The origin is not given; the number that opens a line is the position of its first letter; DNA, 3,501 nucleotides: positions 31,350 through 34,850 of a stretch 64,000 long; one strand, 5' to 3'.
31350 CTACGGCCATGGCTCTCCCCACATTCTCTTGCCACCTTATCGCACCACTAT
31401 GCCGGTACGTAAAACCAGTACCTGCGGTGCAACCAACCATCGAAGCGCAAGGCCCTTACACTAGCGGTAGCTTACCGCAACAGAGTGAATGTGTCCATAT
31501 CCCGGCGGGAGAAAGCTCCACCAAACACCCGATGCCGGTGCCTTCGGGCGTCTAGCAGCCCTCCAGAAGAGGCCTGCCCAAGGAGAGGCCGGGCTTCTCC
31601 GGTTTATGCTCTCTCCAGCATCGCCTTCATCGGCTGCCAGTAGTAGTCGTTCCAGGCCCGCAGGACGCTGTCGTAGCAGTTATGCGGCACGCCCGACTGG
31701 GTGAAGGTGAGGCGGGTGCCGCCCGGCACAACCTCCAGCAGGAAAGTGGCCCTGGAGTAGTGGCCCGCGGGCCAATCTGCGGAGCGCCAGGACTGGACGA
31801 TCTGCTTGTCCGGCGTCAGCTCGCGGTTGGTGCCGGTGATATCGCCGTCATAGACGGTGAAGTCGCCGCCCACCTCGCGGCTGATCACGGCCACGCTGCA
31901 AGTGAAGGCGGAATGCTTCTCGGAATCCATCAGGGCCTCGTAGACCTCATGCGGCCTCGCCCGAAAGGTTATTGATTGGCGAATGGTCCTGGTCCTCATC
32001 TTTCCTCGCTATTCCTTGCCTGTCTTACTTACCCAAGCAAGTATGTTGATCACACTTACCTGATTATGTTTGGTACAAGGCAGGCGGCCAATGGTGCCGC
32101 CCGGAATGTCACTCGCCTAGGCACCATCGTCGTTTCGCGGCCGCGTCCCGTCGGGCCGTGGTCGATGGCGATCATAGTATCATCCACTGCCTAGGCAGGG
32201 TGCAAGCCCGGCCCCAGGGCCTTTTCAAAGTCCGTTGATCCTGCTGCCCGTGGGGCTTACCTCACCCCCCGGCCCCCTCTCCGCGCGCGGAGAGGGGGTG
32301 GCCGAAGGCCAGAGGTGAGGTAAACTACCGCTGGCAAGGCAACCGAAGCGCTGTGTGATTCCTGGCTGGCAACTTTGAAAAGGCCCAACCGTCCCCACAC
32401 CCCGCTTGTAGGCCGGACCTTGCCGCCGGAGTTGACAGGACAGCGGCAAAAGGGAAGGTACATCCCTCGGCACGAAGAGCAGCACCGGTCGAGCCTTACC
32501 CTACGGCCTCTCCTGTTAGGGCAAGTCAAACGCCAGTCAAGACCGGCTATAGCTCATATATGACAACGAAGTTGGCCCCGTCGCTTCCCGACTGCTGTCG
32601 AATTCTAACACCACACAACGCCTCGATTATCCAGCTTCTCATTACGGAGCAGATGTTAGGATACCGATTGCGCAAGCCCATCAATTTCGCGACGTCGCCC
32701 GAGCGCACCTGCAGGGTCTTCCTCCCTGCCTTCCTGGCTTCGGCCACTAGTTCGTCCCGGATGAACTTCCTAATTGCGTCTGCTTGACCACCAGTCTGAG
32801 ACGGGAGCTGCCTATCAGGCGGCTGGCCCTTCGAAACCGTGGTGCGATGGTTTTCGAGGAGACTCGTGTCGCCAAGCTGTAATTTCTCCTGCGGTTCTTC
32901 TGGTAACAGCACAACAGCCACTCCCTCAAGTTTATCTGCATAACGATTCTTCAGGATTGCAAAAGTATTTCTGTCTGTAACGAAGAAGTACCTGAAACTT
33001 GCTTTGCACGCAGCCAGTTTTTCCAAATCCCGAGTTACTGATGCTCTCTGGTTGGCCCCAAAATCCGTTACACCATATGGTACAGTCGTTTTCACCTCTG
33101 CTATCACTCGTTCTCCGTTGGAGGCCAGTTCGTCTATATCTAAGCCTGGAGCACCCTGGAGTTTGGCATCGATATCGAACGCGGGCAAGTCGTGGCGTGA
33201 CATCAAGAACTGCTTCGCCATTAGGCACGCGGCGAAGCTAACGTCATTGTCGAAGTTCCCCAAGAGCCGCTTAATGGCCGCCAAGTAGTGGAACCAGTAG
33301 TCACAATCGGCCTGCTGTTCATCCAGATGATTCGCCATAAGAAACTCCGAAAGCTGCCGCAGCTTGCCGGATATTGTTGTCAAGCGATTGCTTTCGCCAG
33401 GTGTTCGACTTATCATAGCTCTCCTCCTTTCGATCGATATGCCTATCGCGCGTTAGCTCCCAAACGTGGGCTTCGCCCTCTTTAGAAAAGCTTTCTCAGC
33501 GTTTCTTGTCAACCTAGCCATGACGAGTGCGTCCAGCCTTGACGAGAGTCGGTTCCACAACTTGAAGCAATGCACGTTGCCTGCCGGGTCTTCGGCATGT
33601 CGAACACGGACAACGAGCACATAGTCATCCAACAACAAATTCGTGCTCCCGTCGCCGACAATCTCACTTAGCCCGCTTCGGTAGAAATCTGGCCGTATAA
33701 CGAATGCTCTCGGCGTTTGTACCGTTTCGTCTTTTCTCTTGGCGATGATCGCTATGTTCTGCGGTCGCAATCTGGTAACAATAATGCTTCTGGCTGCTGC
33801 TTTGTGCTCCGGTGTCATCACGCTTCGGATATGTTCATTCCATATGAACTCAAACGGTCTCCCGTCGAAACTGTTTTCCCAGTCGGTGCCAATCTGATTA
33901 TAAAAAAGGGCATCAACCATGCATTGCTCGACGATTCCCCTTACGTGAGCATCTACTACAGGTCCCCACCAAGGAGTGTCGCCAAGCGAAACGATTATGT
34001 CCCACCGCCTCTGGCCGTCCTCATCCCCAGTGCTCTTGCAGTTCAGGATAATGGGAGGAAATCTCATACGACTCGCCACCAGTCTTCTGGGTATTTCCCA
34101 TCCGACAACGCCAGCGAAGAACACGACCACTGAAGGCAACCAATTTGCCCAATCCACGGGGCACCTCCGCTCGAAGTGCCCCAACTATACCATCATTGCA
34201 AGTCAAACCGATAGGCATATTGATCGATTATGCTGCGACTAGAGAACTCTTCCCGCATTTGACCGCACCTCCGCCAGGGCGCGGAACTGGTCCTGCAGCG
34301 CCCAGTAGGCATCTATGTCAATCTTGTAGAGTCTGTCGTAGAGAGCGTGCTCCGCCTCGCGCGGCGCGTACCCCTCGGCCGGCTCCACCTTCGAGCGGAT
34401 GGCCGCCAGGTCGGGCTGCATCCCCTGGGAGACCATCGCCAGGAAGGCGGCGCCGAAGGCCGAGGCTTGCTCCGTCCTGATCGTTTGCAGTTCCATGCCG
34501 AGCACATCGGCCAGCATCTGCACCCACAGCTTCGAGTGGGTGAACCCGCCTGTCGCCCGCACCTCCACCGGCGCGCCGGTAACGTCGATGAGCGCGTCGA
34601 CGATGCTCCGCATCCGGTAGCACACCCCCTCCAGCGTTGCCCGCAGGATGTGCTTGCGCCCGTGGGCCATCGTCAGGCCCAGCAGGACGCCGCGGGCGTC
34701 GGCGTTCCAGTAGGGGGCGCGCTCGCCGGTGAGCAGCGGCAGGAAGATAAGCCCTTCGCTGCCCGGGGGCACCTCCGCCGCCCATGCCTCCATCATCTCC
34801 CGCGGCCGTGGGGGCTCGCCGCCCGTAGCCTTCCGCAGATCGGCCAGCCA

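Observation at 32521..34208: Low-GC two-gene cassette (membrane protein plus PD-(D/E)xK-like protein) bracketed by a perfect 11-bp direct repeat: candidate undescribed defence or toxin module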

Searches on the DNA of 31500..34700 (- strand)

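Call 88: search_with_rna_model(model_id=R1, source=window, start=31500, end=34700, filters=off, max_evalue=10, show_alignments=4)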
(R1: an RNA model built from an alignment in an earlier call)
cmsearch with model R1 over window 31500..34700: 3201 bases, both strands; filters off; matches with E-value up to 10: 13.
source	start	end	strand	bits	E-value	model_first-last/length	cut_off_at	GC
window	32259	32321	-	9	0.16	1-105/105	no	0.76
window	32603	32661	+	7.6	0.39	1-105/105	no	0.46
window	33236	33372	-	7.1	0.52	1-105/105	no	0.53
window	32603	32661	-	6.4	0.79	1-105/105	no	0.46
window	33379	33409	+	6.1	0.96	1-105/105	no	0.55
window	33161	33286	+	3.9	3.8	1-105/105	no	0.56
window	32272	32302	+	3.5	4.8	1-105/105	no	0.84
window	34300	34310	+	3.4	5.2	1-105/105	no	0.73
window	34584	34674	+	3.4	5.3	1-105/105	no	0.68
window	31766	31838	+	3.1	6.3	1-105/105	no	0.7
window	32938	33007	-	2.6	8.3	1-105/105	no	0.39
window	34521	34542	+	2.5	9.1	1-105/105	no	0.64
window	33379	33409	-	2.4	10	1-105/105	no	0.55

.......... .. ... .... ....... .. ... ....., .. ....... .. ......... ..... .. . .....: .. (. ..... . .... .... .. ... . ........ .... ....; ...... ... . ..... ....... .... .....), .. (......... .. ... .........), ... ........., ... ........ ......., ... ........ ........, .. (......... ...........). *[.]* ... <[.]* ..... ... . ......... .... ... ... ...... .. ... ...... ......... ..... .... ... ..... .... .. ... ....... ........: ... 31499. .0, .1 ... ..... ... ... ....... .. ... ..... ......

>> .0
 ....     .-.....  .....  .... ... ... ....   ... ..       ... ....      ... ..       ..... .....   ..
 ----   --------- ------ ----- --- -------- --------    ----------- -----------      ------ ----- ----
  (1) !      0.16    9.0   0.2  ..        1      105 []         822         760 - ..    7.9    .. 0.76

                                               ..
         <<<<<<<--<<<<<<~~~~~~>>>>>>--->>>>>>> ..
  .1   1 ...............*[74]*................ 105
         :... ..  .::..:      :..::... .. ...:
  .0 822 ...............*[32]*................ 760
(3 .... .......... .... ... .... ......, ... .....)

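Call 89: search_with_rna_model(model_id=R1, sources=[L001, L004, L005, L006, L007, L092, L093, L094, L095, L096, L097, L098, L099, L100, L103, L104, L105, L106, L107, L108, L109, L110, L111, L112, L113, L114, L115, L117, L118, L119, L120, L121, L122, L123, L124, L125, L126, L127, L129, L130, L131, L132, L133, L134, L135, L136, L137, L138, L139, L140, L141, L142, L143, L144, L145, L146, L147, L149, L150, L151, L152, L153, L154, L155, L156, L157, L158, L159, L160, L161, L162, L163, L164, L165, L166, L167, L168, L009, L010, L011, L170], max_evalue=0.01, make_alignment=true)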
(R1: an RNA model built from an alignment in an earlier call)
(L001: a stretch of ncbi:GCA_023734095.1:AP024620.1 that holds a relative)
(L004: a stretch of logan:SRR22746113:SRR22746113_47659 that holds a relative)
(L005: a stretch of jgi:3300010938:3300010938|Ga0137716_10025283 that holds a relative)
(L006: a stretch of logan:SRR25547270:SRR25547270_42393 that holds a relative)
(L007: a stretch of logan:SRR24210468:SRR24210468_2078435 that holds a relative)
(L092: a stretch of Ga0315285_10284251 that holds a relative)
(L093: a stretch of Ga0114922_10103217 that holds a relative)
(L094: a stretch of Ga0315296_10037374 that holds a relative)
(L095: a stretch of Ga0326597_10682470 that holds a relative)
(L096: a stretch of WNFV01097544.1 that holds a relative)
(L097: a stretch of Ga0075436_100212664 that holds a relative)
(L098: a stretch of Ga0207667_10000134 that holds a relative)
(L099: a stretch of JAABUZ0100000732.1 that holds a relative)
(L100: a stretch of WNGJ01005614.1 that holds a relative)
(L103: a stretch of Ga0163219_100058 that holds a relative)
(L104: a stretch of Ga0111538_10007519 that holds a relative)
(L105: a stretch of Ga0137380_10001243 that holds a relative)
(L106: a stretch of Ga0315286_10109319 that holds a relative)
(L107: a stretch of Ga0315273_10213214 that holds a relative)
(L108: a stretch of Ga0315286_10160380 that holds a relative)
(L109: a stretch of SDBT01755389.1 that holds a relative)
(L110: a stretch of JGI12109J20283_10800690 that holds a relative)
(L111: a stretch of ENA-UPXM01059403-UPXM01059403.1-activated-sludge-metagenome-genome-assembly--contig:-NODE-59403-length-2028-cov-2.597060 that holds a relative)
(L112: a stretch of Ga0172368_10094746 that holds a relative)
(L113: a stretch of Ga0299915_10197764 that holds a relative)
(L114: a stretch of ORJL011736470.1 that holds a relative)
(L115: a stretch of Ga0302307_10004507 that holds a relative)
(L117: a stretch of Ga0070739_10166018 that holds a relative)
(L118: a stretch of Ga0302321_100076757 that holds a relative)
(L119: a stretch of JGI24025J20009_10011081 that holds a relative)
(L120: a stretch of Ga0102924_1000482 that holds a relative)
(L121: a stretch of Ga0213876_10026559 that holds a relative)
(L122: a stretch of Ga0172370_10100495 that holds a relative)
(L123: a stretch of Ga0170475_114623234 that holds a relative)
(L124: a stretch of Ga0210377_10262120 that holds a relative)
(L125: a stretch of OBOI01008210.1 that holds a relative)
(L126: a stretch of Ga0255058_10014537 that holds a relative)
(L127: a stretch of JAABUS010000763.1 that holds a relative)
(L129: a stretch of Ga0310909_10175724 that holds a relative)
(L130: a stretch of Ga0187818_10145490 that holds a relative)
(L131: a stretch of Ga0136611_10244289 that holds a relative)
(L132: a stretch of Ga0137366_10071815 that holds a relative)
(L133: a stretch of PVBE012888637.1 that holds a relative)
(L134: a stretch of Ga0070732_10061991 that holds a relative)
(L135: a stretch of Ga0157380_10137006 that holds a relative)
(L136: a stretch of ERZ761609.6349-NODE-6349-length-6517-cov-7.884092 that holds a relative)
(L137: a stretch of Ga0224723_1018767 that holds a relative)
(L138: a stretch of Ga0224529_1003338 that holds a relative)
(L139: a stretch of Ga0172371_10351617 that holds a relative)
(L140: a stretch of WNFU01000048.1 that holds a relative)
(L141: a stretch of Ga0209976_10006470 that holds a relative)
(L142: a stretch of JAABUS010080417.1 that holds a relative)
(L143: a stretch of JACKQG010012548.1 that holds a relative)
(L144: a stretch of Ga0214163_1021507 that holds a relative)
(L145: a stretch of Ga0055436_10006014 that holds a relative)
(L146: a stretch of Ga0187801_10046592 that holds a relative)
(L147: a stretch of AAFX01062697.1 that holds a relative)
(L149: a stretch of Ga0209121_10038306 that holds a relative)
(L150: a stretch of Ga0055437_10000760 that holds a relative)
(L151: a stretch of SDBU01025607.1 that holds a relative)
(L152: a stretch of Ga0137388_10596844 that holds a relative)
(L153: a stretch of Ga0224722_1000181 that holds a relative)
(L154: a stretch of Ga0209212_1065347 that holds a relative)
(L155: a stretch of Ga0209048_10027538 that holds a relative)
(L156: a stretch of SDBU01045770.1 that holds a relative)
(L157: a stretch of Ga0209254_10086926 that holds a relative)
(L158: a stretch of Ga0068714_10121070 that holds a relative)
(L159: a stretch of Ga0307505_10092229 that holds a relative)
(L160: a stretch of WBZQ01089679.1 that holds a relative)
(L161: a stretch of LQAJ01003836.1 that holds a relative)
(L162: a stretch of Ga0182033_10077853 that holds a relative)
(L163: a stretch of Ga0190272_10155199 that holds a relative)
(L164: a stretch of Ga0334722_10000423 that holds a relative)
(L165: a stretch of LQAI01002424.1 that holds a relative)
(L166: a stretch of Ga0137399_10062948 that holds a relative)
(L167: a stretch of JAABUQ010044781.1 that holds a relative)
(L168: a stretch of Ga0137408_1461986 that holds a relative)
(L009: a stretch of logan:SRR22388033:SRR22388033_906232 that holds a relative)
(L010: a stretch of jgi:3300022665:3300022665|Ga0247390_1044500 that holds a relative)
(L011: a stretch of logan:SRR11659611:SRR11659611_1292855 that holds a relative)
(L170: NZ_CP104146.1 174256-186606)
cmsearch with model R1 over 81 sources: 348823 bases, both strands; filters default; matches with E-value up to 0.01: 22.
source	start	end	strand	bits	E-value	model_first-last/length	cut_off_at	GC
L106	332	462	+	86.8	1.5e-20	1-105/105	no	0.69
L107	1802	1932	+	86.8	1.5e-20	1-105/105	no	0.69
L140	6518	6625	+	86.3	2.2e-20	1-105/105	no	0.64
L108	1974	2089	+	82.9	1.8e-19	1-105/105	no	0.47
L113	575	682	+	76.1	1.2e-17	1-105/105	no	0.75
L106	2007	2137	+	73.7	5.5e-17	1-105/105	no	0.69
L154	2236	2311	+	69.7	6.6e-16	1-105/105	no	0.59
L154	1593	1668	+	69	1.1e-15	1-105/105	no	0.55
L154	850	925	+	65.6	8.6e-15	1-105/105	no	0.59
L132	1832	1951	+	60.7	1.8e-13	1-105/105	no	0.67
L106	1022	1149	+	59.2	4.5e-13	1-105/105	no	0.71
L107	2492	2619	+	59.2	4.5e-13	1-105/105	no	0.71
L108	1364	1418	+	57.5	1.3e-12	1-105/105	no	0.73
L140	5883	5954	+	55.2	5.5e-12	1-105/105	no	0.67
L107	792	919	+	52.8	2.5e-11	1-105/105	no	0.69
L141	1082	1186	+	41.6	2.7e-08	1-105/105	no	0.56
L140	4944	5016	+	36.4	6.5e-07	1-105/105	no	0.66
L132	2492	2563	+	31.5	1.4e-05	1-105/105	no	0.61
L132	1219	1280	+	23.3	0.0023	1-105/105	no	0.65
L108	2125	2183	+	22.9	0.003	1-105/105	no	0.59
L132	1832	1951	-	22.3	0.0043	1-105/105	no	0.67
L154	1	29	+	21.1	0.0094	77-105/105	5'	0.66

Alignment A7: 22 matches aligned to the model, 141 columns, each read 5' to 3' on its own strand. Consensus structure (alignment columns), stored with it:
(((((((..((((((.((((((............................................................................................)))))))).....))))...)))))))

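Call 97: build_rna_model(alignment_id=A7)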
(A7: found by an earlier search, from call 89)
Model R2 built from alignment A7 (22 sequences, 141 columns); structure: stored with the alignment.
model positions 107; base pairs 19; branch points 0; effective number of sequences 7.98; information 0.59 bits per position. Calibrated on 0.2 Mb of random sequence (short: E-values are rough).
structure used (alignment columns):
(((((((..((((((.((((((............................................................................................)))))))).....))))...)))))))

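Call 98: search_with_rna_model(model_id=R2, sources=[window, L001, L004, L005, L006, L007, L092, L093, L094, L095, L096, L097, L098, L099, L100, L103, L104, L105, L106, L107, L108, L109, L110, L111, L112, L113, L114, L115, L117, L118, L119, L120, L121, L122, L123, L124, L125, L126, L127, L129, L130, L131, L132, L133, L134, L135, L136, L137, L138, L139, L140, L141, L142, L143, L144, L145, L146, L147, L149, L150, L151, L152, L153, L154, L155, L156, L157, L158, L159, L160, L161, L162, L163, L164, L165, L166, L167, L168, L009, L010, L011, L170], max_evalue=0.1)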
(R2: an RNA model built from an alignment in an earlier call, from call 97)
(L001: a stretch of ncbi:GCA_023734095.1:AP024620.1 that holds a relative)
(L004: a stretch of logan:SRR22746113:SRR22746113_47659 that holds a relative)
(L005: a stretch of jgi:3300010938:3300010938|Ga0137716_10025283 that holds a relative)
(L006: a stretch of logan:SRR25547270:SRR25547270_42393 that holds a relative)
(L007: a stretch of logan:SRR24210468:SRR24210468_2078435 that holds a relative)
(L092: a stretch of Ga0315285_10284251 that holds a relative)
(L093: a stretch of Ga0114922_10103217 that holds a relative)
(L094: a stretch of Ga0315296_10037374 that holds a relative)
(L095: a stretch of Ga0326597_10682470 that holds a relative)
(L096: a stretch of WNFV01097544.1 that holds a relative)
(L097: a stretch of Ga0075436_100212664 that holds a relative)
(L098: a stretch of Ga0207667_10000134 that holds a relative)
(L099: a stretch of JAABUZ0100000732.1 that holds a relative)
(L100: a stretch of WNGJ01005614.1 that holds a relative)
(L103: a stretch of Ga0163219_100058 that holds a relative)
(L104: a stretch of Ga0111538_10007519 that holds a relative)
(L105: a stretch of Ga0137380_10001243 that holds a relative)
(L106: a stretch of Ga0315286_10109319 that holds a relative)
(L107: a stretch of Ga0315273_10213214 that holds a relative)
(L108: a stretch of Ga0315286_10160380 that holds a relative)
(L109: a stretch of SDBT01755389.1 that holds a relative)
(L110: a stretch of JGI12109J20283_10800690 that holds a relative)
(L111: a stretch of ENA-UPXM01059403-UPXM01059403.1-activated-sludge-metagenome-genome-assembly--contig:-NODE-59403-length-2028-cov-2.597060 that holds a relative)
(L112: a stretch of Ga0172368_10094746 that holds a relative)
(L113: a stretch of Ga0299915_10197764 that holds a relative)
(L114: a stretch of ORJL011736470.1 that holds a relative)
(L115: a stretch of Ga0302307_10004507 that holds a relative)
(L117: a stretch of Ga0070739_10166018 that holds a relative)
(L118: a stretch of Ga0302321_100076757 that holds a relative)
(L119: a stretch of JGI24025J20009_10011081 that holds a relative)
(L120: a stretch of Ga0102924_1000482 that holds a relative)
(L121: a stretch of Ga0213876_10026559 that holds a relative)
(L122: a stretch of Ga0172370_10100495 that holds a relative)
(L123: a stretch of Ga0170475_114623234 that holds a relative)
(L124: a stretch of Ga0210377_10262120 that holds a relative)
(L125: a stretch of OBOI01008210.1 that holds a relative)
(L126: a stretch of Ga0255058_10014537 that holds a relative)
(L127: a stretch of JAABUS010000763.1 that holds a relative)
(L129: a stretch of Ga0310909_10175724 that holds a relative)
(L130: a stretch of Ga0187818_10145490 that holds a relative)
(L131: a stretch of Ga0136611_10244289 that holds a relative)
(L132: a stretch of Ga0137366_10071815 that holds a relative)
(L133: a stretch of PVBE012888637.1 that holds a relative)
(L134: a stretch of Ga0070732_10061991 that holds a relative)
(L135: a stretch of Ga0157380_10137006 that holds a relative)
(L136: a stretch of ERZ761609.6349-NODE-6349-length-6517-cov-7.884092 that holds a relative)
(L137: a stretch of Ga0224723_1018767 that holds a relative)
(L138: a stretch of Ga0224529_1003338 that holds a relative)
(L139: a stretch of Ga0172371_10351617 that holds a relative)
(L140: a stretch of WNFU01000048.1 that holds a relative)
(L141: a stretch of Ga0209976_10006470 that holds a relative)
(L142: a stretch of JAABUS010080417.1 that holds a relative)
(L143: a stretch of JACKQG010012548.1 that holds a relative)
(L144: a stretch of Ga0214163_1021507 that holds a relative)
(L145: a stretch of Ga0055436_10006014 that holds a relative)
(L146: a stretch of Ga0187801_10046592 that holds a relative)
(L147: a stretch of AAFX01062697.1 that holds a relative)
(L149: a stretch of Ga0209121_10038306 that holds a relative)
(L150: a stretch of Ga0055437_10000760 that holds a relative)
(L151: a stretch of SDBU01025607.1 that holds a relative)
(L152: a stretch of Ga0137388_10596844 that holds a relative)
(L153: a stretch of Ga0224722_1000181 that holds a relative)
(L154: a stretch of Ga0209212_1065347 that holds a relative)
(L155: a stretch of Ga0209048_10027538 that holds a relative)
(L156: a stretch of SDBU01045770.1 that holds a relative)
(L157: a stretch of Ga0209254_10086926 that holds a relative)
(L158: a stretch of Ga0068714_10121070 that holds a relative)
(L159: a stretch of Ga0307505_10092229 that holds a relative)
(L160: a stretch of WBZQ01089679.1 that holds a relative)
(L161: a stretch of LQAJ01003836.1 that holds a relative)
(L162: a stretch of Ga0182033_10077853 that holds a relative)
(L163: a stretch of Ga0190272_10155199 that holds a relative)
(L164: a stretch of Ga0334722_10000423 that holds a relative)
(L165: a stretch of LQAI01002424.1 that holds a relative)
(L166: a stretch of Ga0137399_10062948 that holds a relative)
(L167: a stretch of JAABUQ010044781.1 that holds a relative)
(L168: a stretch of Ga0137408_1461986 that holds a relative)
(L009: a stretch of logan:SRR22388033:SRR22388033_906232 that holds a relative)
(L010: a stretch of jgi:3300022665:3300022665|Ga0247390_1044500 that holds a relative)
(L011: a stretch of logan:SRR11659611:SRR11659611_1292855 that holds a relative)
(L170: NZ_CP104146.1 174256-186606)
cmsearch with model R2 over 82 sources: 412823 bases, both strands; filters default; matches with E-value up to 0.1: 28.
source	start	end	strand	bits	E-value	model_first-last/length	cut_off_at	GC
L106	332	462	+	91.6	3.1e-20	1-107/107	no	0.69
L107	1802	1932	+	91.6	3.1e-20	1-107/107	no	0.69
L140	6518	6625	+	85.8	9e-19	1-107/107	no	0.64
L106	2007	2137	+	85.7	9.7e-19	1-107/107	no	0.69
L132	1832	1951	+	78.5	6.3e-17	1-107/107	no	0.67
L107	792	919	+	71.7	3.5e-15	1-107/107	no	0.69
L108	1974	2089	+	70.8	5.8e-15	1-107/107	no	0.47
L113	575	682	+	66.6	6.5e-14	1-107/107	no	0.75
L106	1022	1149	+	65.4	1.3e-13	1-107/107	no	0.71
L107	2492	2619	+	65.4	1.3e-13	1-107/107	no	0.71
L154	1593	1668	+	65.4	1.3e-13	1-107/107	no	0.55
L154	2236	2311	+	64.9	1.8e-13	1-107/107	no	0.59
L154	850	925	+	63.7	3.6e-13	1-107/107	no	0.59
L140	5883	5954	+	58.4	8e-12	1-107/107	no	0.67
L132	1832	1951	-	58.2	9e-12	1-107/107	no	0.67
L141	1082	1186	+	57.2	1.6e-11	1-107/107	no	0.56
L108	1364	1418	+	56.4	2.5e-11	1-107/107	no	0.73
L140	4944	5016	+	47.5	4.6e-09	1-107/107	no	0.66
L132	2492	2563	+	42.7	7.7e-08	1-107/107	no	0.61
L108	2125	2183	+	39.8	4.1e-07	1-107/107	no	0.59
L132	1219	1280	+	39.3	5.5e-07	1-107/107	no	0.65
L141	4227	4288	+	32.5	2.8e-05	1-107/107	no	0.63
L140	5883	5954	-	28.2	0.00036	1-107/107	no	0.67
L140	6518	6625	-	27.3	0.00059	1-107/107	no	0.64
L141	4842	4972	+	22.1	0.013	1-107/107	no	0.62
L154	1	29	+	21.6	0.016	79-107/107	5'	0.66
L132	2492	2563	-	20.3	0.035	1-107/107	no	0.61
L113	575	682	-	19.3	0.062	1-107/107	no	0.75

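Call 99: search_with_rna_model(model_id=R2, source=window, start=31500, end=34700, filters=off, max_evalue=1)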
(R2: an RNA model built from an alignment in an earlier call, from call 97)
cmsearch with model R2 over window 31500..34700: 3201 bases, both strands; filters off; matches with E-value up to 1: 4.
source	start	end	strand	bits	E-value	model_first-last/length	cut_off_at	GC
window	33379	33409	+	7.1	0.59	1-107/107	no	0.55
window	33379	33409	-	7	0.65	1-107/107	no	0.55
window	32603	32661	-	6.9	0.67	1-107/107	no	0.46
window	32603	32661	+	6.7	0.75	1-107/107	no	0.46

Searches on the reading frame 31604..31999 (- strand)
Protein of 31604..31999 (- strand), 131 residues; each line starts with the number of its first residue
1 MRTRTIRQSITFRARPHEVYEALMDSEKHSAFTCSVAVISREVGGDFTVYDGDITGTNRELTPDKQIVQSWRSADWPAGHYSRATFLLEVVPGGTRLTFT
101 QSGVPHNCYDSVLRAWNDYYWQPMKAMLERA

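Call 47: find_encoding_contigs(protein=window:31604-31999:-, flank=6000, max_places=10)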
Protein window:31604-31999:- (131 aa): no gene with exactly this product is on record in the collection.
